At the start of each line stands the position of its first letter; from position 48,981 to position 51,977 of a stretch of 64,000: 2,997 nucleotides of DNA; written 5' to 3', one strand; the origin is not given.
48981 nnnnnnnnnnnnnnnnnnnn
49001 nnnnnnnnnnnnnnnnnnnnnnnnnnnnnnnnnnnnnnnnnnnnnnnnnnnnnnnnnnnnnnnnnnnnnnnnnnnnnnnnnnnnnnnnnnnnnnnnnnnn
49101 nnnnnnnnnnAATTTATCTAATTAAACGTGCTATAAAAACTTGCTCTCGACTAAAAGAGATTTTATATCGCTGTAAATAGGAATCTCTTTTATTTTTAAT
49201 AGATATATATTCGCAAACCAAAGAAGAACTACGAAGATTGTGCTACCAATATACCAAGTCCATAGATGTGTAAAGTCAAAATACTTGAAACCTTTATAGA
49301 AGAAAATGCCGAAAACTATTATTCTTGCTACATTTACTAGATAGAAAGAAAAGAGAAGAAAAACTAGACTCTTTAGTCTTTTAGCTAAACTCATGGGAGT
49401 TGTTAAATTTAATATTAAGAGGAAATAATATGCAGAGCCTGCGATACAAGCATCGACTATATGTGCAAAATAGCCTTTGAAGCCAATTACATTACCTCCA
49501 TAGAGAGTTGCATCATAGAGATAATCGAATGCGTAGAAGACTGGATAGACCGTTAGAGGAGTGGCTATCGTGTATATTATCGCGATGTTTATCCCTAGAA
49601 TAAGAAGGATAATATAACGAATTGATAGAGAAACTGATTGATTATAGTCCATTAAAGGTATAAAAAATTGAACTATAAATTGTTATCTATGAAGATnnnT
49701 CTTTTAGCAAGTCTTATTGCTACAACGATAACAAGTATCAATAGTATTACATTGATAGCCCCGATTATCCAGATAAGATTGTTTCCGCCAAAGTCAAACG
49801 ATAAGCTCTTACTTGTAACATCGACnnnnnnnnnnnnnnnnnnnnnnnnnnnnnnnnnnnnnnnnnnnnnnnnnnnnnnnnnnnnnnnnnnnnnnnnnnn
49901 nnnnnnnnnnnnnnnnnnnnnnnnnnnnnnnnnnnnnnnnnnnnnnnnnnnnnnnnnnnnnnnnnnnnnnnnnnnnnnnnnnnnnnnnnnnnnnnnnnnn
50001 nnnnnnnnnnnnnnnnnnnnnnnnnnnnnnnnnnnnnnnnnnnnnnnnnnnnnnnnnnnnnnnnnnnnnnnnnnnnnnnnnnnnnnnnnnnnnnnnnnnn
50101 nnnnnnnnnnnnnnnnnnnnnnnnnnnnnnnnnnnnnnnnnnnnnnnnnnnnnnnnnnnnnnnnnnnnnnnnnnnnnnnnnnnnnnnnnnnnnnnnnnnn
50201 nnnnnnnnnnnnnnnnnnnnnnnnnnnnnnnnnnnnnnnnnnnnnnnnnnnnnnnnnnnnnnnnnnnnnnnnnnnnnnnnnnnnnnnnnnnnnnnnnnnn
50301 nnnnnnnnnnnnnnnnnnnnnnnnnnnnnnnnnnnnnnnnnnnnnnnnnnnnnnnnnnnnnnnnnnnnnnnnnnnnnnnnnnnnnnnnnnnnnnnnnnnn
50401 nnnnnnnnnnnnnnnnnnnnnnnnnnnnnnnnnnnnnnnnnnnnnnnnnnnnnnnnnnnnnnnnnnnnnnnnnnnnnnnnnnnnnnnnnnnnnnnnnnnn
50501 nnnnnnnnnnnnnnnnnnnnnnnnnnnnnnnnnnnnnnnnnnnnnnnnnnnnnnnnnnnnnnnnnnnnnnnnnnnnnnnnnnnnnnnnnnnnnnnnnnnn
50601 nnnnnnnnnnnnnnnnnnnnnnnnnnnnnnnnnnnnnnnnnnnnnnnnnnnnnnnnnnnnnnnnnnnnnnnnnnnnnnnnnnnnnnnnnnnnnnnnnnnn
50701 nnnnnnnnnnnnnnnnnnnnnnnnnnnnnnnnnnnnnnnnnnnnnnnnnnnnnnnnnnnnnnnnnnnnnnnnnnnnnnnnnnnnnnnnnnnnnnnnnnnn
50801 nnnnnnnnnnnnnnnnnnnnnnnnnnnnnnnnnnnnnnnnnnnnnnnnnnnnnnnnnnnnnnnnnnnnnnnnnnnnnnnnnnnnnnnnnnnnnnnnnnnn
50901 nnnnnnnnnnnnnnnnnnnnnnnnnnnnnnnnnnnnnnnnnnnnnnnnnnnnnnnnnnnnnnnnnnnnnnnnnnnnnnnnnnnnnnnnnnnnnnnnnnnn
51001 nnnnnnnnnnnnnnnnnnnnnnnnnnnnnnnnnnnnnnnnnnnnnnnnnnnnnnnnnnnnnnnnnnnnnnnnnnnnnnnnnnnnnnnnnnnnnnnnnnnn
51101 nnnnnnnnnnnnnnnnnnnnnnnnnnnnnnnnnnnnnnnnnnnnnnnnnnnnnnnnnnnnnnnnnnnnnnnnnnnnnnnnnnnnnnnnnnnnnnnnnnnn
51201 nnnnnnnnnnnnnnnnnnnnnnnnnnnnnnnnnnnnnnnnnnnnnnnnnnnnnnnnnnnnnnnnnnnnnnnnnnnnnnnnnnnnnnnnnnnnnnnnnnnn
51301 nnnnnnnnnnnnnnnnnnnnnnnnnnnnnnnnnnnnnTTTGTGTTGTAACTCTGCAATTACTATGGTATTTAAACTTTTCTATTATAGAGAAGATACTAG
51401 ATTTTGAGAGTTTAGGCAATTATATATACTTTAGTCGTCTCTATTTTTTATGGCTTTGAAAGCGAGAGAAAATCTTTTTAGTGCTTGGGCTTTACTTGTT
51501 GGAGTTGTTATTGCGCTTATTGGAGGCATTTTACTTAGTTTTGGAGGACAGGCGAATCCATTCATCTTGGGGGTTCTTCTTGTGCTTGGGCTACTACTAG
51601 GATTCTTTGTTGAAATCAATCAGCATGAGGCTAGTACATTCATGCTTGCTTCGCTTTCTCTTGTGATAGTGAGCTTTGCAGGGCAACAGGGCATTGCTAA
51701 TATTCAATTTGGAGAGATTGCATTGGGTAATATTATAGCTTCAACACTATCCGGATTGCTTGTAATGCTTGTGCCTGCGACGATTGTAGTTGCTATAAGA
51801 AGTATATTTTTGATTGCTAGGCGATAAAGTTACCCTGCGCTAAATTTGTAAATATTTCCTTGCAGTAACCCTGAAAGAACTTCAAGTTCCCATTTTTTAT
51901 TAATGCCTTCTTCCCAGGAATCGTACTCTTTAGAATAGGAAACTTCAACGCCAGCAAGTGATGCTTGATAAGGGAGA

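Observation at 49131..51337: Miniature archaeosortase-like gene next to a candidate substrate, with a possible S-F-x..N..(I/L)G C-terminal sorting signal shared by three surface proteins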

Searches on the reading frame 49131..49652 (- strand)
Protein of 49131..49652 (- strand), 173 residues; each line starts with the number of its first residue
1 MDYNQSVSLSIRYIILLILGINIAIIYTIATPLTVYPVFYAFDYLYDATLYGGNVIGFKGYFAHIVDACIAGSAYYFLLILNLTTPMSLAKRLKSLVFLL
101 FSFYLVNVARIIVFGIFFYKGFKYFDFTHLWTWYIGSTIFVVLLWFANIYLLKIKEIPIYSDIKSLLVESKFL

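Call 3: search_protein_families(library=ncbifam, proteins=[window:49131-49652:-], max_evalue=1)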
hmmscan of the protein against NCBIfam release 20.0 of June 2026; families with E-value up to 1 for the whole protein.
window:49131-49652:- (173 aa): 5 families
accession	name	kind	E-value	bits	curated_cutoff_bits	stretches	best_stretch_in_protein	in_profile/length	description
NF033505.2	paceosortase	exception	5.4e-58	195.8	80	1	7-170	2-166/167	pacearchaeosortase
TIGR04178.1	exo_archaeo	signature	0.00016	21.9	23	1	65-146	3-90/97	exosortase/archaeosortase family protein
NF045528.1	heimosortase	equivalog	0.0024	17.9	130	1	14-136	35-159/199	heimdallarchaeosortase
TIGR04124.1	archaeo_artE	exception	0.012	15.7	95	1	5-152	5-151/153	archaeosortase family protein ArtE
TIGR04177.1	exosort_XrtH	exception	0.047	13.7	86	1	53-148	54-151/158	exosortase H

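Call 4: search_protein_families(library=pfam, proteins=[window:49131-49652:-], max_evalue=1)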
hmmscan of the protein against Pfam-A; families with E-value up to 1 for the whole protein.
window:49131-49652:- (173 aa): 0 families

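Call 6: find_homologous_proteins(query=window:49131-49652:-)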
Query window:49131-49652:- (173 aa): 387 proteins with E <= 0.001 among 529 candidates; the best 120 are listed.
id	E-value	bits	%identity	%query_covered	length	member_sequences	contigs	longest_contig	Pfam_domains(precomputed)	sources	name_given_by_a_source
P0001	5.7e-103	360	100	100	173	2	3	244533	-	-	-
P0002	6.1e-77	276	73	98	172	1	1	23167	-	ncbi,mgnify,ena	mgnify:CR=1 FL=1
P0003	1.5e-72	261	71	99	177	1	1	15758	-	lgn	-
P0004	3.3e-65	237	65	100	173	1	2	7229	-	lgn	-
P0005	1.4e-64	235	64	98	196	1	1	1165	-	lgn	-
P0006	3.2e-60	221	61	99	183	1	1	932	-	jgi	-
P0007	8.3e-59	217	62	95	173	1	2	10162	-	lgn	-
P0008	4.2e-55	205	57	99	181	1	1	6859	-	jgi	jgi:exosortase/archaeosortase family protein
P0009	1.1e-54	203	60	91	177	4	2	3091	-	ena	-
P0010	1.8e-54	202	54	98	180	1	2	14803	-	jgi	-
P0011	2.1e-54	202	59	84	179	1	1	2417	-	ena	-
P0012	2.2e-54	202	56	98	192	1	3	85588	-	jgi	jgi:exosortase/archaeosortase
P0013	7.8e-54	200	57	100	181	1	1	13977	-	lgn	-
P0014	9.3e-53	197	55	98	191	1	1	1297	-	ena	-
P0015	1.8e-52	196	57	96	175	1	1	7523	-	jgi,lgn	-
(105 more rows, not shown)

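Call 13: find_related_loci(query=A1, collection=genome_contigs, flank=10000)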
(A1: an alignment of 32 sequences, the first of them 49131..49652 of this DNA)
Query A1 (173 aa) in genome_contigs; peptide patterns used: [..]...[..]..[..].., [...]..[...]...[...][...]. (x = any residue, [..] = any of these).
476 stretches matched a pattern; 420 encode a relative of the query (tblastn E <= 1e-3); the best 80 are kept; 80 distinct loci.
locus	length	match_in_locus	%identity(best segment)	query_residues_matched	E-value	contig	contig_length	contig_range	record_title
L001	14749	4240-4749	73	4-173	1e-76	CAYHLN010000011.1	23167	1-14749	MAG TPA_asm: Candidatus Woesearchaeota archaeon isolate ERP119705_co13_477 genome assembly, contig: NODE_2729_length_231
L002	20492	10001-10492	58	9-171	8e-55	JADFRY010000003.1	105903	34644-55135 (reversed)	MAG: Nanoarchaeota archaeon isolate B8T1B11 B8T1B11_NODE38, whole genome shotgun sequence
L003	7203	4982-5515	52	1-171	1e-54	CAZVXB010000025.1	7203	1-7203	MAG TPA_asm: Candidatus Woesearchaeota archaeon isolate SRP342105_co2_146 genome assembly, contig: NODE_11601_length_720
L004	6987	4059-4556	52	8-170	5e-51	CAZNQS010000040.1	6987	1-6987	MAG TPA_asm: Candidatus Woesearchaeota archaeon isolate SRP178908_co1_140 genome assembly, contig: NODE_9034_length_6987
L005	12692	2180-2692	49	1-166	4e-50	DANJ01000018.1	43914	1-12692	MAG TPA_asm: Candidatus Pacearchaeota archaeon UBA92 UBA92_contig_951, whole genome shotgun sequence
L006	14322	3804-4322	49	1-172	5e-50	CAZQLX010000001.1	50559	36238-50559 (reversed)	MAG TPA_asm: Candidatus Woesearchaeota archaeon isolate SRP269290_co4_197 genome assembly, contig: NODE_226_length_50559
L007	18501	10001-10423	56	27-167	9e-50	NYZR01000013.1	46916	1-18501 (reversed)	MAG: Candidatus Pacearchaeota archaeon isolate ARS50 34881, whole genome shotgun sequence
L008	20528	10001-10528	48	1-171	2e-49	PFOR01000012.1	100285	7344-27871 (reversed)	MAG: Candidatus Pacearchaeota archaeon CG_4_10_14_0_2_um_filter_35_33 CG_4_10_14_0.2_scaffold_18_c, whole genome shotgun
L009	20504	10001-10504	52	1-166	3e-49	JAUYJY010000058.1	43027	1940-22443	MAG: Candidatus Pacearchaeota archaeon isolate C24_metabat.bin.171 C24_k141_1099188, whole genome shotgun sequence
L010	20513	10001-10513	49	1-169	2e-49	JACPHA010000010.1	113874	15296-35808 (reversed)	MAG: Candidatus Pacearchaeota archaeon isolate NC_groundwater_402_Ag_B-0.1um_34_21 GD18-4_B1_scaffold_748217, whole geno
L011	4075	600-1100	50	1-166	3e-49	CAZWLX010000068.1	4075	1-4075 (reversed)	MAG TPA_asm: Candidatus Woesearchaeota archaeon isolate binchicken_co38_343 genome assembly, contig: NODE_45906_length_4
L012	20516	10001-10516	51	1-171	1e-48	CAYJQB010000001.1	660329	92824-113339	MAG TPA_asm: Candidatus Woesearchaeota archaeon isolate ERP124720_co1_145 genome assembly, contig: NODE_12_length_660329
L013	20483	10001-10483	52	1-161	3e-48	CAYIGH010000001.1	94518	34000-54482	MAG TPA_asm: Candidatus Woesearchaeota archaeon isolate ERP119705_co24_289 genome assembly, contig: NODE_117_length_9451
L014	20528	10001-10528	49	1-171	4e-48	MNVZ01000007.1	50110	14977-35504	MAG: Candidatus Pacearchaeota archaeon CG1_02_39_14 cg1_0.2_scaffold_331_c, whole genome shotgun sequence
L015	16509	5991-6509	46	1-171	7e-48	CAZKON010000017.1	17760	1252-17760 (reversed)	MAG TPA_asm: Candidatus Woesearchaeota archaeon isolate SRP269290_co3_1061 genome assembly, contig: NODE_3374_length_177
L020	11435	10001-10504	52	2-167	2e-47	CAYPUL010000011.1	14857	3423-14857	MAG TPA_asm: Candidatus Woesearchaeota archaeon isolate SRP178908_co2_46 genome assembly, contig: NODE_1962_length_14857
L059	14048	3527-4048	42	1-170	6e-42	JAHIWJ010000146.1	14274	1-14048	MAG: Nanoarchaeota archaeon isolate MM_PW_MetaG.mb.4 MM_PW_MetaG.mb.4_k141_558297, whole genome shotgun sequence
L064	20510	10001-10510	47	1-166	1e-41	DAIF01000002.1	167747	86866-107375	MAG TPA_asm: Candidatus Pacearchaeota archaeon UBA73 UBA73_contig_3927, whole genome shotgun sequence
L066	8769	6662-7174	41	1-169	2e-41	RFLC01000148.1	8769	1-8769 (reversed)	MAG: Candidatus Pacearchaeota archaeon isolate J144 k99_777090, whole genome shotgun sequence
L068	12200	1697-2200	47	1-167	3e-41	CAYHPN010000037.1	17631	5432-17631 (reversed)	MAG TPA_asm: Candidatus Woesearchaeota archaeon isolate ERP119705_co14_220 genome assembly, contig: NODE_3372_length_176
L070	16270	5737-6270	43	1-171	5e-41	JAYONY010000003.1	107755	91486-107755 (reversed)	MAG: archaeon isolate 139570_S171_concoct_bins.tsv.001 NODE_110_length_107755_cov_6.271096, whole genome shotgun sequenc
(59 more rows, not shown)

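Call 18: search_protein_families(library=ncbifam, alignment_id=A1, max_evalue=0.01)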
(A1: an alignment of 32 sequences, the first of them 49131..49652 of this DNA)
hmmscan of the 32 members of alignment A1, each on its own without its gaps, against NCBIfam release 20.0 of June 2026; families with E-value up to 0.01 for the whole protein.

A. member 1, window:49131-49652:- (173 aa): 3 families
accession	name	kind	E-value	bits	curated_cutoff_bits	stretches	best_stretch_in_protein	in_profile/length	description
NF033505.2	paceosortase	exception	5.4e-58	195.8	80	1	7-170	2-166/167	pacearchaeosortase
TIGR04178.1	exo_archaeo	signature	0.00016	21.9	23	1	65-146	3-90/97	exosortase/archaeosortase family protein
NF045528.1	heimosortase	equivalog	0.0024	17.9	130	1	14-136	35-159/199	heimdallarchaeosortase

B. families by the number of members that match (of 32 scanned): 12 families
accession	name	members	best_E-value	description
NF033505.2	paceosortase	32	1.6e-66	pacearchaeosortase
TIGR04178.1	exo_archaeo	32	1.1e-07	exosortase/archaeosortase family protein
NF045528.1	heimosortase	27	5.5e-09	heimdallarchaeosortase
TIGR04124.1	archaeo_artE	17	9.4e-10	archaeosortase family protein ArtE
NF012138.0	exosort_XrtR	9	3.3e-05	exosortase R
NF046081.1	exosort_XrtX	9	0.00069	exosortase X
TIGR04125.1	exosort_PGF_TRM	4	0.0018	archaeosortase A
TIGR04177.1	exosort_XrtH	3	0.0028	exosortase H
TIGR04175.1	archaeo_artD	3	0.0038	archaeosortase D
TIGR04144.1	archaeo_VPXXXP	2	0.005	archaeosortase B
NF046083.1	exosort_XrtY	1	0.0013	exosortase Y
TIGR04300.1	exosort_XrtM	1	0.0028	exosortase family protein XrtM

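Call 19: search_solved_structures(query=A1, max_evalue=10)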
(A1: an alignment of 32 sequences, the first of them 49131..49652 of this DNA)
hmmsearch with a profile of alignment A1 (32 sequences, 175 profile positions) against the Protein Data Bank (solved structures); distinct sequences matched with E-value up to 10: 0.

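Call 28: predict_structure(alignment_id=A1)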
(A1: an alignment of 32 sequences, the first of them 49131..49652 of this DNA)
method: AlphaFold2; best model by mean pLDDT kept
length: 173 residues; sequences in the alignment: 32
mean_pLDDT: 83.6   pTM: 0.77
mean pLDDT of the five models: 83.6, 81.9, 81.2, 80.8, 79.8
residues with pLDDT >= 90: 57; 70-90: 95; 50-70: 20; < 50: 1
segments of 3 or more residues with pLDDT < 50: none
pLDDT, mean of each block of 10 residues (from residue 1): 73 88 88 93 94 87 79 88 88 94 93 85 73 79 91 75 63 54
secondary structure, 60 per line:
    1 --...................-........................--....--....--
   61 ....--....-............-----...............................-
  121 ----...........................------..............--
elements in order: H3-21 H23-46 E49-52 E55-58 E61-64 H67-70 H72-83 H89-119 H125-151 H158-171

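Call 32: fold_search(model_id=the predicted structure, library=pdb)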
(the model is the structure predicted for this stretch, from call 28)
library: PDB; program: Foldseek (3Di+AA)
matches with E <= 10: 16; with E <= 0.001: 0
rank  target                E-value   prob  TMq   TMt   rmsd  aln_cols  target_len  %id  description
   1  6bar                  1.4e+00  0.05  0.21  0.13  20.2       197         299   12  Crystal structure of Thermus thermophilus Rod shape determining protein RodA (Q5SIX3_THET8) (released 2018-03-28)
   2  6bas                  2.2e+00  0.04  0.21  0.14  20.6       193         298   13  Crystal structure of Thermus thermophilus Rod shape determining protein RodA D255A mutant (Q5SIX3_THET8) (released 2018-03-28)
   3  3psk_C                2.4e+00  0.06  0.14  0.13   7.1        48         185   14  Crystal Structure of the Spt6 Tandem SH2 Domain from Saccharomyces cerevisiae, Form Native Spt6 (1247-1451) (released 2011-03-30)
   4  9e0h_A                3.6e+00  0.03  0.21  0.23  12.7       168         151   16  De novo calcium channel heptamer, CalC6_3 with DHR extensions. Off target multimerization state (released 2025-10-01)
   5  5vko_A                3.8e+00  0.03  0.10  0.08   6.8        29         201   21  SPT6 tSH2-RPB1 1468-1500 pT1471, pS1493 (released 2017-09-20)
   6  3psk_D                4.6e+00  0.03  0.10  0.10   6.5        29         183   21  Crystal Structure of the Spt6 Tandem SH2 Domain from Saccharomyces cerevisiae, Form Native Spt6 (1247-1451) (released 2011-03-30)
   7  8ap7_A                4.6e+00  0.01  0.14  0.11  24.9       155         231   19  membrane region of the Trypanosoma brucei mitochondrial ATP synthase dimer (released 2022-10-26)
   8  5vkl_A                5.5e+00  0.02  0.10  0.08   6.8        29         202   21  SPT6 tSH2-RPB1 1476-1500 pS1493 (released 2017-10-25)
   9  6zoq_A                5.8e+00  0.01  0.13  0.10  18.6       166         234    7  Oestrogen receptor ligand binding domain in complex with compound 16 (released 2021-01-20)
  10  3am6_A                7.0e+00  0.03  0.25  0.21  13.1       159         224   15  Crystal structure of the proton pumping rhodopsin AR2 from marine alga Acetabularia acetabulum (released 2011-07-06)
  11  6rz8                  7.0e+00  0.01  0.17  0.10  16.0       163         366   16  Crystal structure of the human cysteinyl leukotriene receptor 2 in complex with ONO-2080365 (released 2019-12-11)
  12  7xbd_A                7.8e+00  0.03  0.28  0.20  11.2       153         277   14  Cryo-EM structure of human galanin receptor 2 (released 2022-07-13)
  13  8flu_R                8.3e+00  0.01  0.17  0.11  12.4       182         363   12  Human PTH1R in complex with LA-PTH and Gs (released 2023-04-26)
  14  5dvv_A                8.3e+00  0.01  0.11  0.10  16.4       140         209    8  Crystal Structure of the ER-alpha Ligand-binding Domain in Complex with a Triaryl-imine analog 4,4'-(phenylcarbonimido (released 2016-05-04)
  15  5lt3_B                1.0e+01  0.10  0.11  0.06   1.4        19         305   16  nucleotide-free kinesin-1 motor domain T87A mutant, P1 crystal form (released 2017-03-01)
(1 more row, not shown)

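Call 38: search_protein_families(library=pfam, proteins=[L010:10765-11466:-, L020:10512-11267:-, L064:10567-11283:-, L068:2481-3182:-, L070:6468-7205:-, L059:4045-4947:+, L066:7162-8079:+], max_evalue=0.01)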
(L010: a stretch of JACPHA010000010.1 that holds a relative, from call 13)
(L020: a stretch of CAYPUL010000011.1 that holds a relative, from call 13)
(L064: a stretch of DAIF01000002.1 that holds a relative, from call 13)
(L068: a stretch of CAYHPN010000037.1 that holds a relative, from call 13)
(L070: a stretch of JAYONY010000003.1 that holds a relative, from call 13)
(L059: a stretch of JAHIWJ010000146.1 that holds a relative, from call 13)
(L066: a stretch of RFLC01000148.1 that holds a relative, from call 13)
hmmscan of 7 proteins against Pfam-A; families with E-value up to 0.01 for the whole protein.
L010:10765-11466:- (234 aa): 0 families

L020:10512-11267:- (252 aa): 0 families

L064:10567-11283:- (239 aa): 0 families

L068:2481-3182:- (234 aa): 1 family
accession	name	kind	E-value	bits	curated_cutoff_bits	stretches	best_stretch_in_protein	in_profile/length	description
PF18916.5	Lycopene_cyc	-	1.2e-16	61.5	27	1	133-225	1-92/92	Lycopene cyclase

L070:6468-7205:- (246 aa): 1 family
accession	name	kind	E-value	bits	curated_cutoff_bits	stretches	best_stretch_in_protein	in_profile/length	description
PF20088.4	DUF6480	-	0.0049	17.2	25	1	25-58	41-74/78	Family of unknown function (DUF6480)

L059:4045-4947:+ (301 aa): 1 family
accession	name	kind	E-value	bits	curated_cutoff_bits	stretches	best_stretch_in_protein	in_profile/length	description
PF04018.18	VCA0040-like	-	9.6e-67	225.6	26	1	26-262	1-227/246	Undecaprenyl phosphate translocase-like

L066:7162-8079:+ (306 aa): 1 family
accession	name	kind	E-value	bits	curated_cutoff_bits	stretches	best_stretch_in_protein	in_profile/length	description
PF04018.18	VCA0040-like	-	8.2e-61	206.1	26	1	32-269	1-228/246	Undecaprenyl phosphate translocase-like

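Call 49: search_protein_families(library=ncbifam, proteins=[L059:4045-4947:+], max_evalue=0.1)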
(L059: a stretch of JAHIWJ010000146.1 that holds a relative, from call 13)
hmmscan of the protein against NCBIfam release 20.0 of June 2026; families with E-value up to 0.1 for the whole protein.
L059:4045-4947:+ (301 aa): 2 families
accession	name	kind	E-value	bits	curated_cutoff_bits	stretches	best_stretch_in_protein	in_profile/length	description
NF052564.1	PlprenPhTpVIBCH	equivalog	3.8e-61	207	400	1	16-261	3-238/303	polyprenyl-phosphate transporter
NF052563.1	PlprenPhTpPopt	equivalog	1.6e-28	100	400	2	85-287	52-270/277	polyprenyl-phosphate transporter PopT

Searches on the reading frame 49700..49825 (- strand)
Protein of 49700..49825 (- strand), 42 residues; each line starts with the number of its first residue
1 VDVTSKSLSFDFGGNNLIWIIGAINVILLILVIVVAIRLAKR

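Call 42: search_protein_representatives(alignment_id=A3)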
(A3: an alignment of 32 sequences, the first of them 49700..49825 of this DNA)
Query: 32 sequences, 42 profile positions. Proteins with E-value up to 0.001 (for the whole library): 514; up to 1e-10: 104; up to 1e-30: 0. The best 150 are listed.
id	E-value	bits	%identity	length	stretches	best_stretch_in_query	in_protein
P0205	9.5e-16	73.0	-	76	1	3-42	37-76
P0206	1.4e-15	72.4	-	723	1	5-42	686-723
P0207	1.8e-15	72.1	-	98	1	6-42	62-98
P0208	3.8e-15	71.1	-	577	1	5-42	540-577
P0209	1.2e-14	69.5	-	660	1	3-42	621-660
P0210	1.2e-14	69.5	-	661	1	2-42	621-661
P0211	2.2e-14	68.6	-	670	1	5-42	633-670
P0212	2.7e-14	68.3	-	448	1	3-42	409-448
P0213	3.4e-14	68.0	-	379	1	3-42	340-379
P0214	4.6e-14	67.6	-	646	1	4-42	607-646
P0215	5.1e-14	67.4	-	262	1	5-42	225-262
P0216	8.3e-14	66.8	-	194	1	5-42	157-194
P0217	9.7e-14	66.5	-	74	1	3-42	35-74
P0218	1.0e-13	66.4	-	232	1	2-42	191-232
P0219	1.1e-13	66.4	-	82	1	4-42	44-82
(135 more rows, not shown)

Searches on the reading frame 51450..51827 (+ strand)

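Call 49: search_protein_families(library=ncbifam, proteins=[window:51450-51827:+], max_evalue=0.1)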
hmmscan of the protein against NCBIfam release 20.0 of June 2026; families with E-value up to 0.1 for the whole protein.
window:51450-51827:+ (125 aa): 1 family
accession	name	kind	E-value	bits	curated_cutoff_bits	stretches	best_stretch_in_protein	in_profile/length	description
TIGR04518.1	ECF_S_folT_fam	subfamily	0.014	15.2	60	1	13-122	51-154/163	folate family ECF transporter S component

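Call 50: search_protein_families(library=pfam, proteins=[window:51450-51827:+], max_evalue=0.1)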
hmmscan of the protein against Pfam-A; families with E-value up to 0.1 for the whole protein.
window:51450-51827:+ (125 aa): 1 family
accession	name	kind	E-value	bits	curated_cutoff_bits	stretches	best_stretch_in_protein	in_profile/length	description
PF13515.12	FUSC_2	-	0.023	15.3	25.6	1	5-97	29-115/126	Fusaric acid resistance protein-like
